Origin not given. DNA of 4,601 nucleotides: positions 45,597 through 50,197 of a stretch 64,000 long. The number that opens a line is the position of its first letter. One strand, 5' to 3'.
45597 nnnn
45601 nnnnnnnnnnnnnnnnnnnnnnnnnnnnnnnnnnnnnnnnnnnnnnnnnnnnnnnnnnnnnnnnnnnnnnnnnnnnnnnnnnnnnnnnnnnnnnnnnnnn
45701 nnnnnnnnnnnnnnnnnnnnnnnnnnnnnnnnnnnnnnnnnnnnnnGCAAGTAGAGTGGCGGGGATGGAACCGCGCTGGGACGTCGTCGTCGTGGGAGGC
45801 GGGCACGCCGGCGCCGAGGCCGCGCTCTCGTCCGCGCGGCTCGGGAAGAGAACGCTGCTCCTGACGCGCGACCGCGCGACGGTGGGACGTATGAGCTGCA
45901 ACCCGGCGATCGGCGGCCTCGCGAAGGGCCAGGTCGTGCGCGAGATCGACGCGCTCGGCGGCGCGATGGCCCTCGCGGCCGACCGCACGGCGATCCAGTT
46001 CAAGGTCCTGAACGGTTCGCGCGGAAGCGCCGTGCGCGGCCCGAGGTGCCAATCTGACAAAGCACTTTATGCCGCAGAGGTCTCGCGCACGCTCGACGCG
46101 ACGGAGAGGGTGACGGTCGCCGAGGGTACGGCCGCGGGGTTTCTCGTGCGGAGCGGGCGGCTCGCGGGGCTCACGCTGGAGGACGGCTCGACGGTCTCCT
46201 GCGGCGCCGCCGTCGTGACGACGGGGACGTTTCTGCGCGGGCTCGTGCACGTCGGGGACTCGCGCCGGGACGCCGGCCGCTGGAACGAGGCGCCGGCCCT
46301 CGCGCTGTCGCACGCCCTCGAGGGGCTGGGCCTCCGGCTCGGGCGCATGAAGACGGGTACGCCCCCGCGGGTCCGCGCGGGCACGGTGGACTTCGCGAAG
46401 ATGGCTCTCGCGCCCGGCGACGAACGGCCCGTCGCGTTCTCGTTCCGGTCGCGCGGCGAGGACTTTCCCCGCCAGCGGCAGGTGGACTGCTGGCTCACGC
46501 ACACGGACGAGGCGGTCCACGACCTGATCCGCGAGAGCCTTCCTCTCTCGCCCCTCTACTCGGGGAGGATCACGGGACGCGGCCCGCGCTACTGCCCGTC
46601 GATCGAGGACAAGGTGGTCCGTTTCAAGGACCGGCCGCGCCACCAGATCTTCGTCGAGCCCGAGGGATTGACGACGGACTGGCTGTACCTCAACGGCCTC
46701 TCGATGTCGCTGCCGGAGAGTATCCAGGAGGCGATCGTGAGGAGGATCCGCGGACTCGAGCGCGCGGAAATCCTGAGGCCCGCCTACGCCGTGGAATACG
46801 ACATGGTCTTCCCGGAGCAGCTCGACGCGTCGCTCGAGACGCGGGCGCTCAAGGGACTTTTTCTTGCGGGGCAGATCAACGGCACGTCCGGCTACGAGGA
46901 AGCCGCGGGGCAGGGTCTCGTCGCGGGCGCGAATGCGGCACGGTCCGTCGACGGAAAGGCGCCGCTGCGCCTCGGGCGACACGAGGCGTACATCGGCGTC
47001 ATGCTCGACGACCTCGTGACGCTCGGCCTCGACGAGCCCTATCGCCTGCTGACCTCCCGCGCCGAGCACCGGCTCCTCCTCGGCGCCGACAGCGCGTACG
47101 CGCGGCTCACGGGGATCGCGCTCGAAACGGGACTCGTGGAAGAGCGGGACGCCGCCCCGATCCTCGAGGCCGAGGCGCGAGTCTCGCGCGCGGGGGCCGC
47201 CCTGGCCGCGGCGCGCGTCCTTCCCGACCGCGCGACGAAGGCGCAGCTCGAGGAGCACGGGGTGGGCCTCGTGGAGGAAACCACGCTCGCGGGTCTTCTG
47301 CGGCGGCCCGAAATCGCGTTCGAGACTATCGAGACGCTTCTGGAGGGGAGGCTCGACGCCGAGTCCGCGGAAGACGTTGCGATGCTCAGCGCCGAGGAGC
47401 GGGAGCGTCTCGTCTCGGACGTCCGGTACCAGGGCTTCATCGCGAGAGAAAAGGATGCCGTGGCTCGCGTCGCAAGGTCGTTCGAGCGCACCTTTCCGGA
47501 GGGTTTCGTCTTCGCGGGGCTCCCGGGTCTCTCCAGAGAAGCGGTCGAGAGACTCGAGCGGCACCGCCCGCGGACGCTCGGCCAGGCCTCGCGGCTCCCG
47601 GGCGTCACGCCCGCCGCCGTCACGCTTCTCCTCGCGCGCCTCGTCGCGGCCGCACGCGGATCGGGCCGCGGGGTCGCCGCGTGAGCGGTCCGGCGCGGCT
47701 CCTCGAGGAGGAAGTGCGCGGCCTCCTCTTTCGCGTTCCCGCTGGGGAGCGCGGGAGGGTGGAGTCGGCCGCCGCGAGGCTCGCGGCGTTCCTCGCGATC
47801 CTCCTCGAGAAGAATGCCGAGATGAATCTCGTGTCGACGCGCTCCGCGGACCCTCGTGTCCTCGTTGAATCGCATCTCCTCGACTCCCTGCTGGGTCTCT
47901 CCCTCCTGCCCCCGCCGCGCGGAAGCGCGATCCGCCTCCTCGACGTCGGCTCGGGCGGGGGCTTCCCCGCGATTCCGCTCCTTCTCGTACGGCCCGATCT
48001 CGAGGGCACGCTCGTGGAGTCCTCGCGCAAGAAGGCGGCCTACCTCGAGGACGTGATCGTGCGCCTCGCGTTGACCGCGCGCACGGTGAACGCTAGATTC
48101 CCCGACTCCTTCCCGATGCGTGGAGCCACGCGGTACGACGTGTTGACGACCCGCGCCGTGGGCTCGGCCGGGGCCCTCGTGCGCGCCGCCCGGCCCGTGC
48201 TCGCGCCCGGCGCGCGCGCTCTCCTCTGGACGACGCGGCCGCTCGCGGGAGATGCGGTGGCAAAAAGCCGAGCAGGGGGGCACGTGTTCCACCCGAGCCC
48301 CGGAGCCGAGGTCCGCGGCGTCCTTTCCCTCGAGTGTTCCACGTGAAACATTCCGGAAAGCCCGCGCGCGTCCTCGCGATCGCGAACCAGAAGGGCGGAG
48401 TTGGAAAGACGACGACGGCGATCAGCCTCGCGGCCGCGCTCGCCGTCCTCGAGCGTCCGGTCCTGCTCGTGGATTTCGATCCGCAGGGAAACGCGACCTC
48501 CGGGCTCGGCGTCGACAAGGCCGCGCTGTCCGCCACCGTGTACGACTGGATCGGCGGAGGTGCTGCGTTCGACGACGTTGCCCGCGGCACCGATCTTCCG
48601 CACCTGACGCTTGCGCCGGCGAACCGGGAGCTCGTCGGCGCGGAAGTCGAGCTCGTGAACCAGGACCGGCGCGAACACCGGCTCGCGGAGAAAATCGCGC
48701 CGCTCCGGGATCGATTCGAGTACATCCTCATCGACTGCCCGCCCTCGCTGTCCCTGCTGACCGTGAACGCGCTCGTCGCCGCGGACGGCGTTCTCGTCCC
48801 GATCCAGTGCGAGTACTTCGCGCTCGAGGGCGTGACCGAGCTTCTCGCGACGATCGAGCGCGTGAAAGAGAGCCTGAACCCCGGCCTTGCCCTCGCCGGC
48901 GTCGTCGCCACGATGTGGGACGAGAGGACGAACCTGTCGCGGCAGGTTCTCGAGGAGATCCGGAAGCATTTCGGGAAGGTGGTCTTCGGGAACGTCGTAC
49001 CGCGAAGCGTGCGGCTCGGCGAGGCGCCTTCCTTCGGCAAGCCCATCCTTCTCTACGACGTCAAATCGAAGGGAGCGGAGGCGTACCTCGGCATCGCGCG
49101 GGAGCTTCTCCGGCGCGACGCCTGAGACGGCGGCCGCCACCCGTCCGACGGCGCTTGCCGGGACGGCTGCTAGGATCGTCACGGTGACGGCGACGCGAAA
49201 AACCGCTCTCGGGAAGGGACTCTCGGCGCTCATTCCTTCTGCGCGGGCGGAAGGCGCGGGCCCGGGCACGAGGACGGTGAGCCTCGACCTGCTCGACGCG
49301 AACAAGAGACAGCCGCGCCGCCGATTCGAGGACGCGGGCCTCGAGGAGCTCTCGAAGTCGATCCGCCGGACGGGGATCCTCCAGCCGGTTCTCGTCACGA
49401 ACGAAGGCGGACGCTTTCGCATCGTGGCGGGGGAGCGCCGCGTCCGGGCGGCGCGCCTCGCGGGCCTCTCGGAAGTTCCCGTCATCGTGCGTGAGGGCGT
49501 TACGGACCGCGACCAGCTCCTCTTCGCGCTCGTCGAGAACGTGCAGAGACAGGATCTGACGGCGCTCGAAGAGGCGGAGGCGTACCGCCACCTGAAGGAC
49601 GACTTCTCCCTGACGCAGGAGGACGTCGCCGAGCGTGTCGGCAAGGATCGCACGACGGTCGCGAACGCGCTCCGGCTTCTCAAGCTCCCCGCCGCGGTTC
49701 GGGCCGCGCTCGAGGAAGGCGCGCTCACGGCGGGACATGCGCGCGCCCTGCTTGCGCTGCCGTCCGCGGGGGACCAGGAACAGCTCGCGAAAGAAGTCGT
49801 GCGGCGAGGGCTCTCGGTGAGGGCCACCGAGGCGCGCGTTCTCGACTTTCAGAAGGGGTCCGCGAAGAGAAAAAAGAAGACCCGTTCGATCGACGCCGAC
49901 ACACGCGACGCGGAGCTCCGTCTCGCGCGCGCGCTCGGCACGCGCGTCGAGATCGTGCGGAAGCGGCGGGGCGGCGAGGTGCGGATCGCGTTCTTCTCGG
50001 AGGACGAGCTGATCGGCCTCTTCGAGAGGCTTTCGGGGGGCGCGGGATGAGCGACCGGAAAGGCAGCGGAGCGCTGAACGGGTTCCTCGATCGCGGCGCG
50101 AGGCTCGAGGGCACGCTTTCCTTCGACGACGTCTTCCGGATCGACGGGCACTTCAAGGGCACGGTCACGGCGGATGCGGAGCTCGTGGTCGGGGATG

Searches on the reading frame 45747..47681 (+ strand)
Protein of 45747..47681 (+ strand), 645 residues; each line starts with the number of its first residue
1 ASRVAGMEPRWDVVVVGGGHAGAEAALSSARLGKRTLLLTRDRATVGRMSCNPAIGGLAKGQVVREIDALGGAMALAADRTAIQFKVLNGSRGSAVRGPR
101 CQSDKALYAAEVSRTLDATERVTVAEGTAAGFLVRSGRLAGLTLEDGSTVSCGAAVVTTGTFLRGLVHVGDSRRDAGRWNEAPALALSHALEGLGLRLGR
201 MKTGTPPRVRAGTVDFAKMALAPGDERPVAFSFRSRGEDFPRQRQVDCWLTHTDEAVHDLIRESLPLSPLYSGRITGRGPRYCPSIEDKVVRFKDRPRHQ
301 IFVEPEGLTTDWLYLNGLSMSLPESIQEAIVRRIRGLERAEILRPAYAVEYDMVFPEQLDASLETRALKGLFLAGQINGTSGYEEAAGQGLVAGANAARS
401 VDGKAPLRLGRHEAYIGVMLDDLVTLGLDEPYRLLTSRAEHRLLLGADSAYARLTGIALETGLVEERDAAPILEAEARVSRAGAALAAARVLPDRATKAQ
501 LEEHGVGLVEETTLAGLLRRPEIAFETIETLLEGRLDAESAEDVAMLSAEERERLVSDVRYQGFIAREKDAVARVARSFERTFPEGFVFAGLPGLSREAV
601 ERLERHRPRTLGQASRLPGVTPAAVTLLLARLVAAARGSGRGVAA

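Call 65: search_protein_families(library=pfam, proteins=[window:45747-47681:+], max_evalue=0.00001)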
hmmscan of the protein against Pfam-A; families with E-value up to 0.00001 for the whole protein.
window:45747-47681:+ (645 aa): 4 families
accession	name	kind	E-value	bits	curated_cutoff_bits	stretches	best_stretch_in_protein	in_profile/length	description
PF01134.28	GIDA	-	4e-147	490.8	22.1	1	12-404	1-390/391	Glucose inhibited division protein A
PF13932.14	SAM_GIDA_C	-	1.6e-19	69.9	27.1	1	575-629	3-57/57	tRNA modifying enzyme MnmG/GidA C-terminal helical bundle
PF21680.2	GIDA_C_1st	-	1.4e-07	32.6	24.7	1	474-569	9-96/96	tRNA modifying enzyme MnmG/GidA C-terminal helical domain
PF12831.13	FAD_oxidored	-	8.6e-06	25.7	27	0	12-50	1-39/416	FAD dependent oxidoreductase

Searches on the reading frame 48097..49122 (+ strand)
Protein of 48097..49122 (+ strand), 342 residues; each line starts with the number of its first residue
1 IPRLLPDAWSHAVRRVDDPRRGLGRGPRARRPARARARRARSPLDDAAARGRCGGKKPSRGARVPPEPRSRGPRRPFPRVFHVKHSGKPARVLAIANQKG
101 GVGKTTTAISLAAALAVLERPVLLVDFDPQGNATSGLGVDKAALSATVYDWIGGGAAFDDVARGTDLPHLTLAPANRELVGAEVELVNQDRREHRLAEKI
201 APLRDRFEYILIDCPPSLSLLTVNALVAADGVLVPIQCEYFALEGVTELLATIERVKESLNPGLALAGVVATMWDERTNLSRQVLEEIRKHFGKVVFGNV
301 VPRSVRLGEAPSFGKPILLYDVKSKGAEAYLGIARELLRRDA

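Call 65: search_protein_families(library=pfam, proteins=[window:48097-49122:+], max_evalue=0.00001)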
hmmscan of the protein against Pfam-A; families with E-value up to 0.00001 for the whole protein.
window:48097-49122:+ (342 aa): 6 families
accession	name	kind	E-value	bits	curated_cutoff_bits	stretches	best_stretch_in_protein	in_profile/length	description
PF13614.12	AAA_31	-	2.5e-59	200.6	27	1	91-265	2-176/177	AAA domain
PF01656.29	CbiA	-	2.5e-28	99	25.4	1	93-317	1-125/125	CobQ/CobB/MinD/ParA nucleotide binding domain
PF09140.17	MipZ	-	2.3e-10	40.7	20.7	1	92-255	2-144/262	ATPase MipZ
PF10609.15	ParA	-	1.6e-09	38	27.1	1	91-133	4-46/246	NUBPL iron-transfer P-loop NTPase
PF06564.18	CBP_BcsQ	-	1.9e-09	37.9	21.3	1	92-234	3-143/234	Cellulose biosynthesis protein BcsQ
PF00142.24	Fer4_NifH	-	7e-06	26.1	25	0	98-137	7-46/271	4Fe-4S iron sulfur cluster binding proteins, NifH/frxC family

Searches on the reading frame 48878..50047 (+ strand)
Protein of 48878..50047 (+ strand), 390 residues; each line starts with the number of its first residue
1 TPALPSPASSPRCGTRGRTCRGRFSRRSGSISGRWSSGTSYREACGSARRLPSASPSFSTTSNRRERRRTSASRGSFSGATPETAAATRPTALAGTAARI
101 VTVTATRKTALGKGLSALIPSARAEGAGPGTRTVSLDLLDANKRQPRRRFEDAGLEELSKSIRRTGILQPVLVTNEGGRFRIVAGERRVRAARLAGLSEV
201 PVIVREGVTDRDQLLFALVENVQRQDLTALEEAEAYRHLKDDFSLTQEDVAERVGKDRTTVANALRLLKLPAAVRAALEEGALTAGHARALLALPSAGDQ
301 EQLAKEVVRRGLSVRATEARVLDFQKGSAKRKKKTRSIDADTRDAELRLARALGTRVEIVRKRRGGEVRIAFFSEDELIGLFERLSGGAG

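Call 65: search_protein_families(library=pfam, proteins=[window:48878-50047:+], max_evalue=0.00001)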
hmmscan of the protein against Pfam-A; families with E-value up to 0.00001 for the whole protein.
window:48878-50047:+ (390 aa): 3 families
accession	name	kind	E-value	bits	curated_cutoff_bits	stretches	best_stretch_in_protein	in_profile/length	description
PF17762.8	HTH_ParB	-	5.5e-36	123.2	22.6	1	225-323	1-99/102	ParB HTH domain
PF02195.25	ParB_N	-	1.5e-27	95.9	26.3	1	132-223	4-95/95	ParB N-terminal domain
PF23552.2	ParB_C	-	1.1e-08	34.9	23.8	1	339-385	2-49/50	ParB dimerisation domain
